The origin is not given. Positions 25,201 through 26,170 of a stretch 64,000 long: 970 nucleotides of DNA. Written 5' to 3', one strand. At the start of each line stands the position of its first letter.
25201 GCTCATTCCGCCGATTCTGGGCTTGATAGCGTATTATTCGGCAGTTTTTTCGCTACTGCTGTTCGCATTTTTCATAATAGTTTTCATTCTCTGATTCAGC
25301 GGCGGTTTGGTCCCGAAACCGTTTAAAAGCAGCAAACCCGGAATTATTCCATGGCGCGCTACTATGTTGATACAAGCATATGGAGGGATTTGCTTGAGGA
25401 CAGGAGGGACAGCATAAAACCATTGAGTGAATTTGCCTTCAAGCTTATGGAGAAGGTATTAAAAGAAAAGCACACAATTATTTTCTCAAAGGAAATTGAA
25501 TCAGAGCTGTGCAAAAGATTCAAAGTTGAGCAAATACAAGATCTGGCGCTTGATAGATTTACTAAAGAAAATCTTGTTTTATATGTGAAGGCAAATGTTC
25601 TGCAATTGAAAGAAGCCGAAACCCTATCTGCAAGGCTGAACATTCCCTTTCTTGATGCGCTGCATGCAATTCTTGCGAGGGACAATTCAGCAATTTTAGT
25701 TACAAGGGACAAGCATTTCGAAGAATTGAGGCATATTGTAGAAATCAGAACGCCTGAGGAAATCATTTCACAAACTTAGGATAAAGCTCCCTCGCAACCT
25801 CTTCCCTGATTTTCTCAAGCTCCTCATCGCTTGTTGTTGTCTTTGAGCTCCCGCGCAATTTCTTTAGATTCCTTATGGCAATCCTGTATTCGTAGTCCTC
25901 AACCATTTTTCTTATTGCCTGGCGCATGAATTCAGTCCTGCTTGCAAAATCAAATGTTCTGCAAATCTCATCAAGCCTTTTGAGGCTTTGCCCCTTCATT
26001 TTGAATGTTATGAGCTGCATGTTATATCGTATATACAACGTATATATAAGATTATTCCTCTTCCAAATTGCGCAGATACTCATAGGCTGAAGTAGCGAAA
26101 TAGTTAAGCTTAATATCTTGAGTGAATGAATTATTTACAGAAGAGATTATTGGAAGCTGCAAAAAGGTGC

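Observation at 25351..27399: vapBC-like pair next to a 1.25-kb insertion bracketed by a duplicated trxB 3' end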

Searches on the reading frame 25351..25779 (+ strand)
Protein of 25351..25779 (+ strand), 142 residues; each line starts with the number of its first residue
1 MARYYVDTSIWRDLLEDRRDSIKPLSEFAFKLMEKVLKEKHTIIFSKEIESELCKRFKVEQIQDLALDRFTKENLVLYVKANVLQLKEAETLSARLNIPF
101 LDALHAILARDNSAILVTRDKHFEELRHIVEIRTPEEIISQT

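Call 7: search_protein_families(library=pfam, proteins=[window:25351-25779:+], max_evalue=0.01)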
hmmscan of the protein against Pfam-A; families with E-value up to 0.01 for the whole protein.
window:25351-25779:+ (142 aa): 2 families
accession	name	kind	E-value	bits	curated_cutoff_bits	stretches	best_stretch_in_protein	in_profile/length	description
PF01850.27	PIN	-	6.3e-10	40.1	23.6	1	4-127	1-118/120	PIN domain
PF18480.7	DUF5615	-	0.0098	16.2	23.8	0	108-130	43-65/110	Domain of unknown function (DUF5615)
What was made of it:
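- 25351..25779 (+): PIN-domain gene, convergent with RHH and overlapping it by 17 nt. It is chromosomal context, not element cargo. Call 7.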

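Call 20: find_homologous_proteins(query=window:25351-25779:+)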
Query window:25351-25779:+ (142 aa): 32 proteins with E <= 0.001 among 84 candidates.
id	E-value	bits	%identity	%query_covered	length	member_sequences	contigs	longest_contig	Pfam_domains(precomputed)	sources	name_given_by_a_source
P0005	4.0e-83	294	100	100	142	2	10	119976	PF01850.28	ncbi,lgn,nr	ncbi:MAG: PIN domain-containing protein [Candidatus Diapherotrites archaeon]|nr:PIN domain-containin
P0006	1.2e-56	208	71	99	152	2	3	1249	PF01850.28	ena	-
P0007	3.0e-56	207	73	98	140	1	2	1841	PF01850.28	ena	-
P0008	1.5e-53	198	70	97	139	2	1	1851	PF01850.28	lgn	-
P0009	8.9e-41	157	71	77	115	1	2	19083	-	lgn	-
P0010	1.5e-29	121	46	96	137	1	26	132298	PF01850.28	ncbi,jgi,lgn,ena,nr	ncbi:PIN domain-containing protein [Candidatus Woesearchaeota archaeon]|jgi:predicted nucleic acid-b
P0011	1.5e-29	121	50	96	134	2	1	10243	PF01850.28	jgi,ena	-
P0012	2.8e-29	120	47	96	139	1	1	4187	PF01850.28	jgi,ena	jgi:predicted nucleic acid-binding protein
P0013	1.9e-28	117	48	98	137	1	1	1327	PF01850.28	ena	-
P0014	4.4e-28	116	48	98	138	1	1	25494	PF01850.28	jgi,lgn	jgi:predicted nucleic acid-binding protein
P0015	5.0e-28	116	45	98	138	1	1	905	PF01850.28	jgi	jgi:predicted nucleic acid-binding protein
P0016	1.4e-27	114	46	98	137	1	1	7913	PF01850.28,PF16289.12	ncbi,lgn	ncbi:MAG: PIN domain-containing protein [archaeon]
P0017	1.4e-27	114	48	96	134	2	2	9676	PF01850.28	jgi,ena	-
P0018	7.2e-26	109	42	98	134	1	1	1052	PF01850.28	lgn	-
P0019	3.6e-25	106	42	96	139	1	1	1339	PF01850.28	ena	-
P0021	1.1e-23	102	44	96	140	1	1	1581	PF01850.28,PF16289.12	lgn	-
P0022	1.8e-23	101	42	96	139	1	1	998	PF01850.28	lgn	-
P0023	3.0e-23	100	43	98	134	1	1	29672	PF01850.28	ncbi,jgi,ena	-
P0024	2.0e-22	98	43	98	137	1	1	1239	PF01850.28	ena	-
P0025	5.0e-22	96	42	96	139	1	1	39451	PF01850.28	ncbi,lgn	-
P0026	2.9e-21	94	42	99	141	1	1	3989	PF01850.28,PF16289.12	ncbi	-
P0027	8.3e-21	92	41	96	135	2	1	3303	PF01850.28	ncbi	-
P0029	3.1e-19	87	43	99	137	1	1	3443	PF01850.28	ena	-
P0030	3.5e-19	87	40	98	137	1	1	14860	PF01850.28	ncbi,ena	-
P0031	5.0e-19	87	40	97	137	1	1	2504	PF01850.28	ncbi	-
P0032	8.3e-18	83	42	98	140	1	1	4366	PF01850.28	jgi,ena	-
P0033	3.1e-17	81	40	96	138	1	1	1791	PF01850.28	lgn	-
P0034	5.4e-17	80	40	98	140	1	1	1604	PF01850.28,PF16289.12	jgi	jgi:predicted nucleic acid-binding protein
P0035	1.4e-15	76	38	96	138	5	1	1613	PF01850.28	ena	-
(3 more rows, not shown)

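Call 34: search_protein_families(library=phrogs, proteins=[window:25351-25779:+], max_evalue=1)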
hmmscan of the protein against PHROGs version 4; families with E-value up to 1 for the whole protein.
window:25351-25779:+ (142 aa): 4 families
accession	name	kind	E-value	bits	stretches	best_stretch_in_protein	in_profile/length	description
phrog_9972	-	unknown function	0.00011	23.5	1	36-128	25-117/124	-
phrog_37756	-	unknown function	0.038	15.5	1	18-80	11-73/116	-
phrog_36009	-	unknown function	0.21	13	1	35-115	9-83/99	-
phrog_27045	-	unknown function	0.22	12.8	1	29-79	30-80/88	-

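Call 35: search_protein_families(library=padloc, proteins=[window:25351-25779:+], max_evalue=1)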
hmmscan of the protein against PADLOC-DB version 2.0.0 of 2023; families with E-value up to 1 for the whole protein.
window:25351-25779:+ (142 aa): 0 families

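Call 58: find_encoding_contigs(protein=P0007, flank=3000, max_places=4)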
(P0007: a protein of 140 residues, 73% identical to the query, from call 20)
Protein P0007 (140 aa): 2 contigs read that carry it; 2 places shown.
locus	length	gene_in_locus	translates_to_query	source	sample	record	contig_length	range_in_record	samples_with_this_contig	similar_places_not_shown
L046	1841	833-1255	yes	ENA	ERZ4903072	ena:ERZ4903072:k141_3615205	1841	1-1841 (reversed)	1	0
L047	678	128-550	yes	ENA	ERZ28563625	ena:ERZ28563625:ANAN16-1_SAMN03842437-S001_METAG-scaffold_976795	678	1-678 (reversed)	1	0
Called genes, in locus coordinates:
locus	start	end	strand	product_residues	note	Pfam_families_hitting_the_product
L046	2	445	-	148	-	?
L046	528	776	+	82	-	-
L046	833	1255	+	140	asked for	PF01850:PIN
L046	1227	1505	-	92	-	PF01402:RHH_1 (weak)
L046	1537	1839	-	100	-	?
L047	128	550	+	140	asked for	PF01850:PIN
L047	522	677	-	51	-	?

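Call 59: find_encoding_contigs(protein=P0008, flank=3000, max_places=4)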
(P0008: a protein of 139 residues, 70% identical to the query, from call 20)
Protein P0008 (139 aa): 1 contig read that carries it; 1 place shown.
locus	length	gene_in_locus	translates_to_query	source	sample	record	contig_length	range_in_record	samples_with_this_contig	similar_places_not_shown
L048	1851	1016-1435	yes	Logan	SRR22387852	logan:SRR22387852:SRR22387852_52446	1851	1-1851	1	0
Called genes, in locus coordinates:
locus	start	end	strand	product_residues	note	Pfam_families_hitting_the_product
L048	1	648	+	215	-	?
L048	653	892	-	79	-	-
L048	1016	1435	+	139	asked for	PF01850:PIN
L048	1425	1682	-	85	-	PF01402:RHH_1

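Call 73: find_encoding_contigs(protein=P0010, flank=2500, max_places=6)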
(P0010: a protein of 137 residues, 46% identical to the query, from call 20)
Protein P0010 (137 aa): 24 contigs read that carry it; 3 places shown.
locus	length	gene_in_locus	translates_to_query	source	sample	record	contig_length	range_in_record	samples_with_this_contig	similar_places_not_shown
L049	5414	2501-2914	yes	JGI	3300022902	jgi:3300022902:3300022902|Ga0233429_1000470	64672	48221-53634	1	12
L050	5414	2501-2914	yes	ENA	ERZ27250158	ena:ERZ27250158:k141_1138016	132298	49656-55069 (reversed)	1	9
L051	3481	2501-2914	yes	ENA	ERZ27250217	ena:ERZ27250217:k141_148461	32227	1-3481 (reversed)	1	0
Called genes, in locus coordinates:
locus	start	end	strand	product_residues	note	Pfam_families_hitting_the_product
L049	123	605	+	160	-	-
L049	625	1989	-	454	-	-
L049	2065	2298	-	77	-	PF14251:PterinBD-DUF4346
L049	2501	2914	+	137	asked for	PF01850:PIN (weak)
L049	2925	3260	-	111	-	-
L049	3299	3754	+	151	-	-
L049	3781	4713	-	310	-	-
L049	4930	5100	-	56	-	-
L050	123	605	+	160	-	-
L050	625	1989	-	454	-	-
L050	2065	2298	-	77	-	PF14251:PterinBD-DUF4346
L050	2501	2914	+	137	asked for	PF01850:PIN (weak)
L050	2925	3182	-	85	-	-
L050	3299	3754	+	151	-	-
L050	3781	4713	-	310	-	-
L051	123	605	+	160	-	-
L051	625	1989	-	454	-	-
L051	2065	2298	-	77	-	PF14251:PterinBD-DUF4346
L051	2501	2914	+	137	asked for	PF01850:PIN (weak)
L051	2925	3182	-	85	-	-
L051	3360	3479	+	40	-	?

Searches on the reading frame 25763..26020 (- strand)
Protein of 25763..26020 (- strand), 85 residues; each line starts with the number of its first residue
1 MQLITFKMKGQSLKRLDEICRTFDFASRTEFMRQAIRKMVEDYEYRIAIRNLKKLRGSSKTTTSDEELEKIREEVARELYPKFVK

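Call 7: search_protein_families(library=pfam, proteins=[window:25763-26020:-], max_evalue=0.01)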
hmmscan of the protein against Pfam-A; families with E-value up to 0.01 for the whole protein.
window:25763-26020:- (85 aa): 2 families
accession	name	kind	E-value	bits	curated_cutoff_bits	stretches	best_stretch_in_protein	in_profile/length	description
PF01402.27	RHH_1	-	2.8e-05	24.3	20.5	1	5-40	3-37/39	Ribbon-helix-helix protein, copG family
PF17723.7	RHH_8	-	0.0071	16.9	25.4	1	5-73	7-75/119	Ribbon-Helix-Helix transcriptional regulator family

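Call 29: find_encoding_contigs(protein=window:25763-26020:-, flank=4000, max_places=10)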
Protein window:25763-26020:- (85 aa): 8 contigs read that carry it; 6 places shown.
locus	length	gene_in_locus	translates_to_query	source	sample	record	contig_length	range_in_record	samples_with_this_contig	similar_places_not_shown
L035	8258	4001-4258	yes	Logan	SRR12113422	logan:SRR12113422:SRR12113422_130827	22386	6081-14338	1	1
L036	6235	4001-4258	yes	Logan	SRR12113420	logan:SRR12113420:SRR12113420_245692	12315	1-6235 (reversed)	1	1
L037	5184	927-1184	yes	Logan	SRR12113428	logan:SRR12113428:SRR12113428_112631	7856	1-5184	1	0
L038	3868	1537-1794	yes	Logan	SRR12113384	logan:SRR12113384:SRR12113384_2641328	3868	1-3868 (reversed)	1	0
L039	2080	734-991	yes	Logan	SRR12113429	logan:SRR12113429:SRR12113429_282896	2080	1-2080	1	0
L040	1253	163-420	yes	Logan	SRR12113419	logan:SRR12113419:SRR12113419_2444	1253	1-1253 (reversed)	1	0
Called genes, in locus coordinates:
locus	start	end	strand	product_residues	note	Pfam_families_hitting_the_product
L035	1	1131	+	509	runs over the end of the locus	PF10633:NPCBM_assoc (faint)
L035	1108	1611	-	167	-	PF01712:dNK (faint), PF13238:AAA_18 (weak), PF13671:AAA_33, PF01202:SKI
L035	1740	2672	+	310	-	PF00890:FAD_binding_2 (weak), PF01134:GIDA (faint), PF01266:DAO (weak), PF07992:Pyr_redox_2, PF12831:FAD_oxidored, PF13450:NAD_binding_8, PF13738:Pyr_redox_3, PF00070:Pyr_redox, +3 more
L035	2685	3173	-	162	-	-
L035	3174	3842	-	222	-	PF13646:HEAT_2 (weak)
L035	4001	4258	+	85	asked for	PF01402:RHH_1 (faint)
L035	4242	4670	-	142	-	PF01850:PIN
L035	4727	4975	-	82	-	-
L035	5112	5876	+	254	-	-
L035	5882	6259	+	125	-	-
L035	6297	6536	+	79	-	-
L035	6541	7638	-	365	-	PF00579:tRNA-synt_1b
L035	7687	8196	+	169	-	PF02778:tRNA_int_endo_N, PF01974:tRNA_int_endo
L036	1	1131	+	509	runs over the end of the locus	PF10633:NPCBM_assoc (faint)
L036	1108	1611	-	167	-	PF01712:dNK (faint), PF13238:AAA_18 (weak), PF13671:AAA_33, PF01202:SKI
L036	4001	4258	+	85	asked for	PF01402:RHH_1 (faint)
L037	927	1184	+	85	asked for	PF01402:RHH_1 (faint)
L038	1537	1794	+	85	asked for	PF01402:RHH_1 (faint)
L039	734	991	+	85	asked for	PF01402:RHH_1 (faint)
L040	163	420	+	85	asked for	PF01402:RHH_1 (faint)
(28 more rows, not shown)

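Call 34: search_protein_families(library=phrogs, proteins=[window:25763-26020:-], max_evalue=1)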
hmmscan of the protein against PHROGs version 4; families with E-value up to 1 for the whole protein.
window:25763-26020:- (85 aa): 7 families
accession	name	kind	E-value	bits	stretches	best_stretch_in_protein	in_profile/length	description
phrog_7325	-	transcription regulation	0.00069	20.8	1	1-71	56-120/151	CopG-like transcriptional repressor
phrog_876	-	transcription regulation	0.0038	17.8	1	1-60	8-66/239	transcriptional repressor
phrog_27098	-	unknown function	0.0065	17.9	1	6-44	22-60/95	-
phrog_4085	-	unknown function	0.035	15.4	1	27-70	25-69/77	-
phrog_38461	-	unknown function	0.083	13.9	1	25-42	34-51/55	-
phrog_4166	-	unknown function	0.1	13.7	1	38-78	20-60/65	-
phrog_37663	-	unknown function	0.32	12.2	1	37-76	52-92/105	-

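Call 35: search_protein_families(library=padloc, proteins=[window:25763-26020:-], max_evalue=1)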
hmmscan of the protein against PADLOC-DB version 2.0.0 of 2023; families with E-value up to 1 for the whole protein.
window:25763-26020:- (85 aa): 1 family
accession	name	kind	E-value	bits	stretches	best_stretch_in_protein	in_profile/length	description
PDLC03856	LmuA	-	0.01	13.1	1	17-74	39-95/433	-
